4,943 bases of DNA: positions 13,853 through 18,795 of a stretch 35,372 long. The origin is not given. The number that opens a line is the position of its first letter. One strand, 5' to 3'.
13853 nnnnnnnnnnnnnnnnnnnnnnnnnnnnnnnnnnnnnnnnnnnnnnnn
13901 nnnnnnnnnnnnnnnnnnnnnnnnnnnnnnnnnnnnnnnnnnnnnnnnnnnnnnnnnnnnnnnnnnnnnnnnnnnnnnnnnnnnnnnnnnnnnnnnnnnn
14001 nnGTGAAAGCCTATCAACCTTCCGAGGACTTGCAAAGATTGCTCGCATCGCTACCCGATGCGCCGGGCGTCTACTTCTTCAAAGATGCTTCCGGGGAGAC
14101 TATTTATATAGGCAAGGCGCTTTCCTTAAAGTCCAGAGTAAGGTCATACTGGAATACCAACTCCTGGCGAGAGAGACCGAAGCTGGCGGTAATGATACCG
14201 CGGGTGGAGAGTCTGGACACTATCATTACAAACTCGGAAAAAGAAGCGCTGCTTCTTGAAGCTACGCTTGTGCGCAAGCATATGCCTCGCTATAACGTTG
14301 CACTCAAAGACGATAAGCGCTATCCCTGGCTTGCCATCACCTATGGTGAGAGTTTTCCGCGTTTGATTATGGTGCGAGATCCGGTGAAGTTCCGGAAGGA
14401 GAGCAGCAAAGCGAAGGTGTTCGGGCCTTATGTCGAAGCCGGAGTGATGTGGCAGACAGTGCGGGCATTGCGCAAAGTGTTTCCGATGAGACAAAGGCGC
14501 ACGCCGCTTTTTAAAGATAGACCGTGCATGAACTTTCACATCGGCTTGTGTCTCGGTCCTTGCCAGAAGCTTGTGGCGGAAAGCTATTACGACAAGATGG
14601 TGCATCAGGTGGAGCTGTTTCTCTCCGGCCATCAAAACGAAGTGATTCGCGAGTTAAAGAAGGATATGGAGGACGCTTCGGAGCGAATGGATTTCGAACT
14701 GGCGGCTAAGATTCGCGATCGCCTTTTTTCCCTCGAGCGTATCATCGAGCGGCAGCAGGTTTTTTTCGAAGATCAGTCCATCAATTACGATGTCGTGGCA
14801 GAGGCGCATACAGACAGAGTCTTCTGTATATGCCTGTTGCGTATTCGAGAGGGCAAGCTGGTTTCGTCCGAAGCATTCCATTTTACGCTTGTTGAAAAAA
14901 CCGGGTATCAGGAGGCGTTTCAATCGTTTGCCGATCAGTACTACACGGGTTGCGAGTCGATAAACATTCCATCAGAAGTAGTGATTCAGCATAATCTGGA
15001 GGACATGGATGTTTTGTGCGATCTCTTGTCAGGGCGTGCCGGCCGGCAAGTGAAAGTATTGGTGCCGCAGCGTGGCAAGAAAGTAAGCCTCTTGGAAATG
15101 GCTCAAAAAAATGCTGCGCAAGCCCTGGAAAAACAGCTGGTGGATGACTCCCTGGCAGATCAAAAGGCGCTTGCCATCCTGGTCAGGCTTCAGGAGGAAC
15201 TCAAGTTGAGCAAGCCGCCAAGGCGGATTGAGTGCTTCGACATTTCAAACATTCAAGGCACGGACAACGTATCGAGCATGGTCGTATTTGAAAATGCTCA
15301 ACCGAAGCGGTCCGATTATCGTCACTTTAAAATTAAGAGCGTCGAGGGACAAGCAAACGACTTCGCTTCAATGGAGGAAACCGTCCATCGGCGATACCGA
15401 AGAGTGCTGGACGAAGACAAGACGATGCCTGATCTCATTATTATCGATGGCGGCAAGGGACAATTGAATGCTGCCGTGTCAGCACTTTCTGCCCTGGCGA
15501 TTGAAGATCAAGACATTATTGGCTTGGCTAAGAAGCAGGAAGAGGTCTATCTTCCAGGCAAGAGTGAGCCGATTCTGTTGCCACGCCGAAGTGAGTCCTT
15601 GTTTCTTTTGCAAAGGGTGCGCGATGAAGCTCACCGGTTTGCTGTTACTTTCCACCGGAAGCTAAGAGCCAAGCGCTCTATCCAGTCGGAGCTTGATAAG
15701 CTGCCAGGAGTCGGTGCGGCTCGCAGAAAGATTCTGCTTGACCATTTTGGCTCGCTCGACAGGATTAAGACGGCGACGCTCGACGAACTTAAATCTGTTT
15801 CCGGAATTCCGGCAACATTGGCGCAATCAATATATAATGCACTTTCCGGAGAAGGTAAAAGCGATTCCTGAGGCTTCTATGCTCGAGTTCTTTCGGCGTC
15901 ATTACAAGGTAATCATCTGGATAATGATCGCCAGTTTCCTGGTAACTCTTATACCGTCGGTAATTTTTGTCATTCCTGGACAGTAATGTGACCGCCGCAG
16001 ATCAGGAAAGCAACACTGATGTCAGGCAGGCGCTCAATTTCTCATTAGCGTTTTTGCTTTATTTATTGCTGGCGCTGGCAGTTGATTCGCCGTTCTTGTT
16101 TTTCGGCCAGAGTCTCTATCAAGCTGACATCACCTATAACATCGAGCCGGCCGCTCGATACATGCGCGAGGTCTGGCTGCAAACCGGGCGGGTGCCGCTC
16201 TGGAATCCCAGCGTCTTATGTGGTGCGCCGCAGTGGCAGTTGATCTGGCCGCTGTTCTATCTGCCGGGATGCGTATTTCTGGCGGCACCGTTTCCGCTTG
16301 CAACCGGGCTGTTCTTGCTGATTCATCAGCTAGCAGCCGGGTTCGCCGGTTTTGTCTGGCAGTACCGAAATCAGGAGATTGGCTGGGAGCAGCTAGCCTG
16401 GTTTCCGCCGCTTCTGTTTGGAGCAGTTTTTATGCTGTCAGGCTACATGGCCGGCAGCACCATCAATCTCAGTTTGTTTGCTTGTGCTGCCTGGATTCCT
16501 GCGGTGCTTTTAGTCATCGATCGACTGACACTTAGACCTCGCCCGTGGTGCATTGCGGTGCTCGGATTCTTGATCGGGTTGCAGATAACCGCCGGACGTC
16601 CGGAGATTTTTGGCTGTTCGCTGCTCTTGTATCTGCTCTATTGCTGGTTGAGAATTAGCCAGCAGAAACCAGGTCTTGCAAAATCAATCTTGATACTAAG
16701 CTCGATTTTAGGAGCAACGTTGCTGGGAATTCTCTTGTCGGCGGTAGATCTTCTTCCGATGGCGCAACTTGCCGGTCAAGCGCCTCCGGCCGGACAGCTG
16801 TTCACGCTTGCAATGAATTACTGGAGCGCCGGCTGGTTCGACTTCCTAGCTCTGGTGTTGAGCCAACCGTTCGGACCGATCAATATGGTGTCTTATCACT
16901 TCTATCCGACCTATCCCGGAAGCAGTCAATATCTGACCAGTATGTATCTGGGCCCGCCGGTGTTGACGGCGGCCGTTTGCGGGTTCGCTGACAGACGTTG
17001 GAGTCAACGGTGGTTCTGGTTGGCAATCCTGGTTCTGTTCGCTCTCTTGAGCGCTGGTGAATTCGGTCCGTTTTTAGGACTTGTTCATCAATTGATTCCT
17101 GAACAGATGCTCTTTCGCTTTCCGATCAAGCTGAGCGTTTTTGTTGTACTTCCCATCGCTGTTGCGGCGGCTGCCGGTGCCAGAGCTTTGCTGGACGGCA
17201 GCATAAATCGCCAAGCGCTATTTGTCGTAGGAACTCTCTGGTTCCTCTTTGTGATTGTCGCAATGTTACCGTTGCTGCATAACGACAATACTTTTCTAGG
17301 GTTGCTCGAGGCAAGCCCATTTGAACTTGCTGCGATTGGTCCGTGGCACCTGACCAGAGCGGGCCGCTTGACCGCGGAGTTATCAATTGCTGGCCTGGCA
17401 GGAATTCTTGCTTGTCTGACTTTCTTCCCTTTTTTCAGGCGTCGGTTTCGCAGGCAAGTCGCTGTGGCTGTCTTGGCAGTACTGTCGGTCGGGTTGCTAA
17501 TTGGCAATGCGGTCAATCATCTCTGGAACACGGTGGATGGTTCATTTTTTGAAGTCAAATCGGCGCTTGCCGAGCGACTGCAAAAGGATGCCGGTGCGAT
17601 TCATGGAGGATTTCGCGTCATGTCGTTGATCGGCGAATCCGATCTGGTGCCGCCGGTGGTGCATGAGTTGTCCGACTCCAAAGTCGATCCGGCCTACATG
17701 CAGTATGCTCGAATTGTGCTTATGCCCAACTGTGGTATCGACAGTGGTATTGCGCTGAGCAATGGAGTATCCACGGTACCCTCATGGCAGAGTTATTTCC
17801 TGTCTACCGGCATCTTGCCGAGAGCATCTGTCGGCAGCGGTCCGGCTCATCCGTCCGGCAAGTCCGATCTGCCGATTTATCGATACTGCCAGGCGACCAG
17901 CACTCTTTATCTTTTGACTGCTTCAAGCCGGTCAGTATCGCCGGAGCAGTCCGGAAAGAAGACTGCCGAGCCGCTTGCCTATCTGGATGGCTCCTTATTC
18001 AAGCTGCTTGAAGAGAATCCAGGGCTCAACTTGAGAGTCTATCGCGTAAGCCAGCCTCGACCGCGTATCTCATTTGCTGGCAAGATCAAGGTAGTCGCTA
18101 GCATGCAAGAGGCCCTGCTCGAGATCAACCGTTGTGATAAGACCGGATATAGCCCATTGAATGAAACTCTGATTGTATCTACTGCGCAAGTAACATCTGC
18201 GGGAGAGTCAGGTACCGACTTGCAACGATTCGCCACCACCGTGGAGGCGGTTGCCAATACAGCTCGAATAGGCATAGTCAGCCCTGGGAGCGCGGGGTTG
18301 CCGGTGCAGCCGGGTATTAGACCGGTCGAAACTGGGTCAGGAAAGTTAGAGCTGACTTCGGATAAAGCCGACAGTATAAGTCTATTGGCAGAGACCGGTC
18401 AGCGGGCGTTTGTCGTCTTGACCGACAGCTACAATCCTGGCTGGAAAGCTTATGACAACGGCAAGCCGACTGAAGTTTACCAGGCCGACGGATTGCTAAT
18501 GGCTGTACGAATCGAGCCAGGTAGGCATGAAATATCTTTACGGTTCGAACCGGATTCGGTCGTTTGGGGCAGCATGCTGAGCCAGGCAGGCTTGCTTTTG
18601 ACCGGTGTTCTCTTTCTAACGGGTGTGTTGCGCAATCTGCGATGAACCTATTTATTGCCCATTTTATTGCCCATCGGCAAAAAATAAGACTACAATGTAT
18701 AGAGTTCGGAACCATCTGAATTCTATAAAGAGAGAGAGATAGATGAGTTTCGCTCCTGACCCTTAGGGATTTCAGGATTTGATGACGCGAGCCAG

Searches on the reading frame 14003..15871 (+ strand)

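Call 7: search_protein_families(library=pfam, proteins=[window:14003-15871:+], max_evalue=0.001)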
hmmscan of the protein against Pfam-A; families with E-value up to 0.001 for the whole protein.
window:14003-15871:+ (622 aa): 7 families
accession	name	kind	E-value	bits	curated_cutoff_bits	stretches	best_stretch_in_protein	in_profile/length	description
PF08459.17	UvrC_RNaseH_dom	-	1.5e-59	200.9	22.3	1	397-548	1-159/159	UvrC RNAse H endonuclease domain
PF22920.2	UvrC_RNaseH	-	6.1e-31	107.2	24.3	1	262-377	2-115/116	UvrC Ribonuclease H-like domain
PF02151.25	UVR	-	3.2e-11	43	21.5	1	213-246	2-35/36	UvrB/uvrC motif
PF14520.12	HHH_5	-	1.1e-09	39.1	27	1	563-614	3-55/57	Helix-hairpin-helix domain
PF12826.13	HHH_2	-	3.9e-08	33.8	27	1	568-613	9-54/64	Helix-hairpin-helix motif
PF00633.29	HHH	-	6.6e-06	26.2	24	0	584-611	1-28/30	Helix-hairpin-helix motif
PF01541.30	GIY-YIG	-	4.8e-05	24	22.6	1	21-98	2-78/78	GIY-YIG catalytic domain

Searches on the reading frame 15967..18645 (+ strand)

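Call 7: search_protein_families(library=pfam, proteins=[window:15967-18645:+], max_evalue=0.001)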
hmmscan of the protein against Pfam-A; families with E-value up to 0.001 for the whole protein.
window:15967-18645:+ (892 aa): 1 family
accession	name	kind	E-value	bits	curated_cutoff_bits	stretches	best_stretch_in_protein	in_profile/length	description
PF09586.16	YfhO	-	4.3e-11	42.4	28.5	1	809-872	771-835/835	Bacterial membrane protein YfhO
